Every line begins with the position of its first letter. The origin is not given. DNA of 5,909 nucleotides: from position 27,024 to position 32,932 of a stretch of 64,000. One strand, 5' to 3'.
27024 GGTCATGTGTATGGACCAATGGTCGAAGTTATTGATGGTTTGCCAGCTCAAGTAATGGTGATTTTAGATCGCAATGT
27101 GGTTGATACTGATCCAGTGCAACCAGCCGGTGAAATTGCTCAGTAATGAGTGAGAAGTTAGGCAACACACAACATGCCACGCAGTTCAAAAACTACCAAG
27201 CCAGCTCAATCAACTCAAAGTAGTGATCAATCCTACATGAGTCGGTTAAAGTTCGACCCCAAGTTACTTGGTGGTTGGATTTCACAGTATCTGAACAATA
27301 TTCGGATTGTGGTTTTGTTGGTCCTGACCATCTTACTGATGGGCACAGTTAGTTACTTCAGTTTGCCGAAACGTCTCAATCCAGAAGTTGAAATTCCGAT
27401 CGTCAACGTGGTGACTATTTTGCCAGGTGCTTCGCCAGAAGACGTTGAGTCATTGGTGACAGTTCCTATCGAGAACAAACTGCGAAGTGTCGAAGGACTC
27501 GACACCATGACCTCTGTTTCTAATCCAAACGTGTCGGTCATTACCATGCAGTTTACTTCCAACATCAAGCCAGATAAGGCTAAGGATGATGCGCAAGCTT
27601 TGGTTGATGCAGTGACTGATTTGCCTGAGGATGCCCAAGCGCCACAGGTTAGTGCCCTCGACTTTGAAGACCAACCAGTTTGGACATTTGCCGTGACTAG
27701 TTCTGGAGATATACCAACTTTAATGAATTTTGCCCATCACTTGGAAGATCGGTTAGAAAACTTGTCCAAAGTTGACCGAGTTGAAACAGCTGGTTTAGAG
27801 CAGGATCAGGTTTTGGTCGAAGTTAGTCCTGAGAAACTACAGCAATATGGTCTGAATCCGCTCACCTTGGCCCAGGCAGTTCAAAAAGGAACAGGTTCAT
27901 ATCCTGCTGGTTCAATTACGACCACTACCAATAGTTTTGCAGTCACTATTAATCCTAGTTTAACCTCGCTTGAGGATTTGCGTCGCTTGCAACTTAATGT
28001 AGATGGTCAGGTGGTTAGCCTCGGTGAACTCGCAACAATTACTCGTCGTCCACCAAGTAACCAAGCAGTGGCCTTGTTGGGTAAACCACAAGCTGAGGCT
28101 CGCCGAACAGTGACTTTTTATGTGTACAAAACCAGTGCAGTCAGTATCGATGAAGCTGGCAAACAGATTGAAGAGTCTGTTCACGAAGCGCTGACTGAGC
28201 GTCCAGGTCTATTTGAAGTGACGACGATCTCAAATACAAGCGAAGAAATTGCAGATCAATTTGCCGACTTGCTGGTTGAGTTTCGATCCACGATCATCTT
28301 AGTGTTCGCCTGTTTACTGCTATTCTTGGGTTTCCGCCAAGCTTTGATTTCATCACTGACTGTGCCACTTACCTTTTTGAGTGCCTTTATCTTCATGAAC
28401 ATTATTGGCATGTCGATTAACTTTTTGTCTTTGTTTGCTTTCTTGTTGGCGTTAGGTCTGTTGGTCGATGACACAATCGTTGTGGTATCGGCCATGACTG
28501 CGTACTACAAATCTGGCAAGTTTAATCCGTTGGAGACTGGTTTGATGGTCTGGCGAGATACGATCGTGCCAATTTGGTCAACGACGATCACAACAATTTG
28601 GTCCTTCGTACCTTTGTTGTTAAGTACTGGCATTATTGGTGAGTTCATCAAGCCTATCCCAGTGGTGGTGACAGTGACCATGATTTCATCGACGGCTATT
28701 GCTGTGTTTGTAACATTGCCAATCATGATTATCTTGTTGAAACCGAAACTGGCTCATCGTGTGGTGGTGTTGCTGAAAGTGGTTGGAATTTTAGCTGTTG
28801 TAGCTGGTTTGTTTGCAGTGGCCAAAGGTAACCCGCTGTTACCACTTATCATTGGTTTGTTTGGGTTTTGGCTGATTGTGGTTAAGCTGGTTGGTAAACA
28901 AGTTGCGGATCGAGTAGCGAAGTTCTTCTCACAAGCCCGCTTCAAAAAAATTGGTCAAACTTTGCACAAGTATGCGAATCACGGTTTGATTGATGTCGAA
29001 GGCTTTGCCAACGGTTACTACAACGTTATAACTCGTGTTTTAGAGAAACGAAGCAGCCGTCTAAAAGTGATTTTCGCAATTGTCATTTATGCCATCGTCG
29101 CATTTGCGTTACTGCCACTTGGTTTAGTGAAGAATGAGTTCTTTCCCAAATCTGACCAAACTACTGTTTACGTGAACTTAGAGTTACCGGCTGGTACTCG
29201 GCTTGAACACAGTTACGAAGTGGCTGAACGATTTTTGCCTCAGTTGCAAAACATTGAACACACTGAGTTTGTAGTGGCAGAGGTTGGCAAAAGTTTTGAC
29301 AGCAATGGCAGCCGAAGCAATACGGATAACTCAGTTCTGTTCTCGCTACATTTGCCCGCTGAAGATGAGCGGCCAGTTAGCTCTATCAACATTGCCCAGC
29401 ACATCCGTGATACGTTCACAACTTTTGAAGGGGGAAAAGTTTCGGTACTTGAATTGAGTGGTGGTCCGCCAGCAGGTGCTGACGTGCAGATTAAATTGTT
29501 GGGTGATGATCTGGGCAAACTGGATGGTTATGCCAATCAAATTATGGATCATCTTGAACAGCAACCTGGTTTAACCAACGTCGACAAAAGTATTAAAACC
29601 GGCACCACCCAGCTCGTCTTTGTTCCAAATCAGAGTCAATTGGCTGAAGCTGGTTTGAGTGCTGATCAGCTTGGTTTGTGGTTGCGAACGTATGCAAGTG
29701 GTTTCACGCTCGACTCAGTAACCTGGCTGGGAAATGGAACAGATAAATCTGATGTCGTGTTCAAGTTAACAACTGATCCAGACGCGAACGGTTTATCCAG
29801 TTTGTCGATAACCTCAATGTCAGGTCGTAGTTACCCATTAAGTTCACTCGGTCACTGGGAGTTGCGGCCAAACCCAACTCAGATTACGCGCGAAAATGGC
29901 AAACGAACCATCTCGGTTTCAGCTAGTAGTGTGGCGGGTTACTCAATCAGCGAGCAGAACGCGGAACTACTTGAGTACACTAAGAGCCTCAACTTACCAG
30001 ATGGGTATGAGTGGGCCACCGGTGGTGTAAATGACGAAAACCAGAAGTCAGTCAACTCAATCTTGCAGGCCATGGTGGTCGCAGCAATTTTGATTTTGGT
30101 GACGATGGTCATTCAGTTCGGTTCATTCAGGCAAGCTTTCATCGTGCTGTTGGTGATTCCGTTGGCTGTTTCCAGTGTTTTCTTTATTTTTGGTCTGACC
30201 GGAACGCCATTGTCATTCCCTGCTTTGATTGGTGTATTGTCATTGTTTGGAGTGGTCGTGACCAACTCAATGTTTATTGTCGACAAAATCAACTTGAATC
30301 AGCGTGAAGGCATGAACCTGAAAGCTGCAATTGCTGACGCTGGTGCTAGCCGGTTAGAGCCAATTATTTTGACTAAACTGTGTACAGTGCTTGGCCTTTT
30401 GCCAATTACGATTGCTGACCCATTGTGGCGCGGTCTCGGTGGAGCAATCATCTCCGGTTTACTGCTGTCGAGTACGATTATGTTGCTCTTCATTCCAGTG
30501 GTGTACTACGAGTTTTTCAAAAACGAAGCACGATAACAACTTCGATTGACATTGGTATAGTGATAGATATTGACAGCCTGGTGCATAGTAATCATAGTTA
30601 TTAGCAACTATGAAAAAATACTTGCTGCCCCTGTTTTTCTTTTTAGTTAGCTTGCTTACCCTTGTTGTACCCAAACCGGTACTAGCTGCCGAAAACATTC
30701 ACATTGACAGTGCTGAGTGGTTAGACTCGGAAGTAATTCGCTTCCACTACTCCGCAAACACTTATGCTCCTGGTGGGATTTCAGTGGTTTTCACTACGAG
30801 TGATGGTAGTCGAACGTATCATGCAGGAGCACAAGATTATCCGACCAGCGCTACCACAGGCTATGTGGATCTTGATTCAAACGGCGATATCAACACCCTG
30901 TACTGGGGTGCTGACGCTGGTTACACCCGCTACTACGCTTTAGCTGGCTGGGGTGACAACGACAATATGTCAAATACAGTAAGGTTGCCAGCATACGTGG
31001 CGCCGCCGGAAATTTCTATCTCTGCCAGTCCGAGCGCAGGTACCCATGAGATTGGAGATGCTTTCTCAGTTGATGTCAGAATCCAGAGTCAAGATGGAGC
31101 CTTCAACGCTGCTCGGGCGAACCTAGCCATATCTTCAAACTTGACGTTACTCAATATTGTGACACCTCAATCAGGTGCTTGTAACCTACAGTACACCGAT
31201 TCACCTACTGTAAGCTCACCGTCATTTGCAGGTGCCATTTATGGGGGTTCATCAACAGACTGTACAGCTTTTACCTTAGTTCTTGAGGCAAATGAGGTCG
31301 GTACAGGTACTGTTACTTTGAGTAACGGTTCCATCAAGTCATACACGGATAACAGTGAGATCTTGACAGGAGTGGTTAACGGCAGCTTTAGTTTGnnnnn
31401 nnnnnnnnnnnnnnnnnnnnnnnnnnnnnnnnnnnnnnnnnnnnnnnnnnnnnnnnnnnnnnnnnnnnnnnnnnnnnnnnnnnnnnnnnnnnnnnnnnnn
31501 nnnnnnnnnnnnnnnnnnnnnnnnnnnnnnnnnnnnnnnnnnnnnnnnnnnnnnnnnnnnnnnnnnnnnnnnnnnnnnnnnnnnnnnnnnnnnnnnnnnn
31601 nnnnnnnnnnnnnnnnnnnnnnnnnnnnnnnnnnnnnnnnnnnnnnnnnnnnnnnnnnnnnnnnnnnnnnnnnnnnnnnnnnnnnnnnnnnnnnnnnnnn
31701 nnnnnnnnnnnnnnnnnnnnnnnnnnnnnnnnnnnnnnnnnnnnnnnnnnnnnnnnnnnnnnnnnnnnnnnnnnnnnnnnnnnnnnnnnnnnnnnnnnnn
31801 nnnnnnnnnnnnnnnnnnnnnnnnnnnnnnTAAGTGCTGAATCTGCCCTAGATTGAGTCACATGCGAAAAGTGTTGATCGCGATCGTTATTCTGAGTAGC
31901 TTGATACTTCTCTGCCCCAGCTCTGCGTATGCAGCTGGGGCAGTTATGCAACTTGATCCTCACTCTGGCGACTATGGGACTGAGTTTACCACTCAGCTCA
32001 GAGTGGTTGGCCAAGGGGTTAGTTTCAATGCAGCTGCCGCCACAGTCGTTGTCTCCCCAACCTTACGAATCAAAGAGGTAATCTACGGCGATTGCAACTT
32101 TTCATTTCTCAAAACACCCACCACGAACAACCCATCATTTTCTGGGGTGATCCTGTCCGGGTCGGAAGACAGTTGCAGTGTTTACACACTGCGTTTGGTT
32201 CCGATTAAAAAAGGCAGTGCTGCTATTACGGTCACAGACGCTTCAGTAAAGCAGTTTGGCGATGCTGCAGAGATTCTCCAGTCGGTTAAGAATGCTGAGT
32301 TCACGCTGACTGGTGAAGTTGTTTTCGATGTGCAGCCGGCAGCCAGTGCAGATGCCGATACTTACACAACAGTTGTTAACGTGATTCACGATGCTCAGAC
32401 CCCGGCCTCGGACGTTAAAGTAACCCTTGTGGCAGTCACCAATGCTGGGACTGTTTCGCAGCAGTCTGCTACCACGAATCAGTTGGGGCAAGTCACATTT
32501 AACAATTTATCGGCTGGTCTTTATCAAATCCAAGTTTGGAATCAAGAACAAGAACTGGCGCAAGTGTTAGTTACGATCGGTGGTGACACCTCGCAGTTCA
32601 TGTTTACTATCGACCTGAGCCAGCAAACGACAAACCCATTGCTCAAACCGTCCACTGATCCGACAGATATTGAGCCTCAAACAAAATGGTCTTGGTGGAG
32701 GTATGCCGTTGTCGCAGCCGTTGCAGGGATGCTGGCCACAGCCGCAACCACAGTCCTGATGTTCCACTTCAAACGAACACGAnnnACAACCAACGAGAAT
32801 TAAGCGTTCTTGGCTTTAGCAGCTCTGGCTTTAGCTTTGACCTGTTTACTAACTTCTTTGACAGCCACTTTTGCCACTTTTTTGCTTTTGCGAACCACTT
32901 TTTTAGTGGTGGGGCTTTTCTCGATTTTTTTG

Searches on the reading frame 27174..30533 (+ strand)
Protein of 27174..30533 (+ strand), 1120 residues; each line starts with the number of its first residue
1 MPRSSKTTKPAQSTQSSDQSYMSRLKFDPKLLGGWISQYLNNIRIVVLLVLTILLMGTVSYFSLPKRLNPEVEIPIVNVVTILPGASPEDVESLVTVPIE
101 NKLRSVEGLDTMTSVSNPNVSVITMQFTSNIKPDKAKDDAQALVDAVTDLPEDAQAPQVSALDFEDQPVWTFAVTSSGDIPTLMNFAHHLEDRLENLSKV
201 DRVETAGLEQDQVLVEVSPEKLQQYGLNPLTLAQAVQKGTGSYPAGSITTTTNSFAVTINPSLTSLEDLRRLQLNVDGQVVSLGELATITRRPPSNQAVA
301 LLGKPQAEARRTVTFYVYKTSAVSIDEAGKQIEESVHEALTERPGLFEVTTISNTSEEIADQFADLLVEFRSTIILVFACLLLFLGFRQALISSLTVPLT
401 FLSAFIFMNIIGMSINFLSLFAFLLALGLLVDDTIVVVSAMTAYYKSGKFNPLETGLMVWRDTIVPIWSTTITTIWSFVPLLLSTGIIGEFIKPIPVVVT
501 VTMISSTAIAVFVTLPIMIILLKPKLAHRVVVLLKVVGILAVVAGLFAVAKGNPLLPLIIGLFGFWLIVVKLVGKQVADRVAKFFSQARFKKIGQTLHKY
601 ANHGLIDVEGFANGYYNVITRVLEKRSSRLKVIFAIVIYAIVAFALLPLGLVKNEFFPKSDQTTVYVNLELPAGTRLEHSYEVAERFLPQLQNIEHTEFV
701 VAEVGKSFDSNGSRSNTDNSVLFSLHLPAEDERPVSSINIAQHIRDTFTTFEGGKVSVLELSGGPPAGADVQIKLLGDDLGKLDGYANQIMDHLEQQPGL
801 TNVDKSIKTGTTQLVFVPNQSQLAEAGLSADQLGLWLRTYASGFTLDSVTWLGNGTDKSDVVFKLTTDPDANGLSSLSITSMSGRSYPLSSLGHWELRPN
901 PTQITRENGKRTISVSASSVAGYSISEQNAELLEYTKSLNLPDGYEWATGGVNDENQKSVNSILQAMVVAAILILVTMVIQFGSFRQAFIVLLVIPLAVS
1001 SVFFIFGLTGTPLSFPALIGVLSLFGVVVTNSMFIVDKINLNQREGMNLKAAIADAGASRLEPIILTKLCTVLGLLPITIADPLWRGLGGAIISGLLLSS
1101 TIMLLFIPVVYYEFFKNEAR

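Call 69: find_related_loci(query=window:27174-30533:+, collection=metagenome_contigs, flank=10000)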
Query window:27174-30533:+ (1120 aa) in metagenome_contigs; peptide patterns used: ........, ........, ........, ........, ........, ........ (x = any residue, [..] = any of these).
132 stretches matched a pattern; 36 encode a relative of the query (tblastn E <= 1e-3); 36 distinct loci.
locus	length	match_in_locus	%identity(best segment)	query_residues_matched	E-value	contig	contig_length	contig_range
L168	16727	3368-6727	61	1-1117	0e+0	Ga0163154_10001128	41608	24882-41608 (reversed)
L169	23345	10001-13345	60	4-1120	0e+0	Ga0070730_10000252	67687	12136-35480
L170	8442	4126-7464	58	1-1118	0e+0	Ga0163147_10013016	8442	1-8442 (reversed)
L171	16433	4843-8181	58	9-1118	0e+0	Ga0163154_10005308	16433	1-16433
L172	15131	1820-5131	59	17-1118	0e+0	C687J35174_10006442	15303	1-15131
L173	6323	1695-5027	55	12-1116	0e+0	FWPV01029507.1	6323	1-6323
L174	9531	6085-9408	54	9-1115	0e+0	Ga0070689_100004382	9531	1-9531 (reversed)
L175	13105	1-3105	59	86-1118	0e+0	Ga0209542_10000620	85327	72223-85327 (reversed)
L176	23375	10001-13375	55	7-1115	0e+0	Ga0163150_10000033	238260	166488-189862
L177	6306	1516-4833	54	9-1115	0e+0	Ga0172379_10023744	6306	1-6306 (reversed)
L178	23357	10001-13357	56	10-1120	0e+0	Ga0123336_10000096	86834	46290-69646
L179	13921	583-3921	54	18-1118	0e+0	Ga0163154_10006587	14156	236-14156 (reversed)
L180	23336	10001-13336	57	11-1118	0e+0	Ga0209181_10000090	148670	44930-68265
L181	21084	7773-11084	50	20-1120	0e+0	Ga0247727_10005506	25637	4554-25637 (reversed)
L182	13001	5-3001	53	119-1116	0e+0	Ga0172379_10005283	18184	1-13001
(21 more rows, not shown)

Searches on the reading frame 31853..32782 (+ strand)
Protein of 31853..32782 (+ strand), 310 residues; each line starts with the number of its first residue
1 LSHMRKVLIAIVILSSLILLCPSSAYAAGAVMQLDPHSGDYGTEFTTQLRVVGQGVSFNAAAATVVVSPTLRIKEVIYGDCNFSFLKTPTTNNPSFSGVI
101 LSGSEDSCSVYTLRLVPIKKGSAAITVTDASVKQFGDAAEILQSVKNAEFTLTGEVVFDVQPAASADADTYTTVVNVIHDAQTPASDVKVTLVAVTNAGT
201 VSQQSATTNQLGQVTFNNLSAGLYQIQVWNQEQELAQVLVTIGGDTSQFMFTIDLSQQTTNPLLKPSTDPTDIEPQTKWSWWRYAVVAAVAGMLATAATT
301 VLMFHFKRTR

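Call 36: search_protein_families(library=pfam, proteins=[window:31853-32782:+], max_evalue=0.01)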
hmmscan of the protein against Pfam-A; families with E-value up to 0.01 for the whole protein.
window:31853-32782:+ (310 aa): 3 families
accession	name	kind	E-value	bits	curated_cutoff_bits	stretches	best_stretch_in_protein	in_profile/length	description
PF13620.12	CarboxypepD_reg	-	1.7e-05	25.5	32.3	1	180-246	9-74/82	Carboxypeptidase regulatory-like domain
PF17210.9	SdrD_B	-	3e-05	24.6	29.7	1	182-246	21-81/112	SdrD B-like domain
PF17802.7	SpaA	-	0.00035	21.1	23.1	1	181-227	12-57/91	Prealbumin-like fold domain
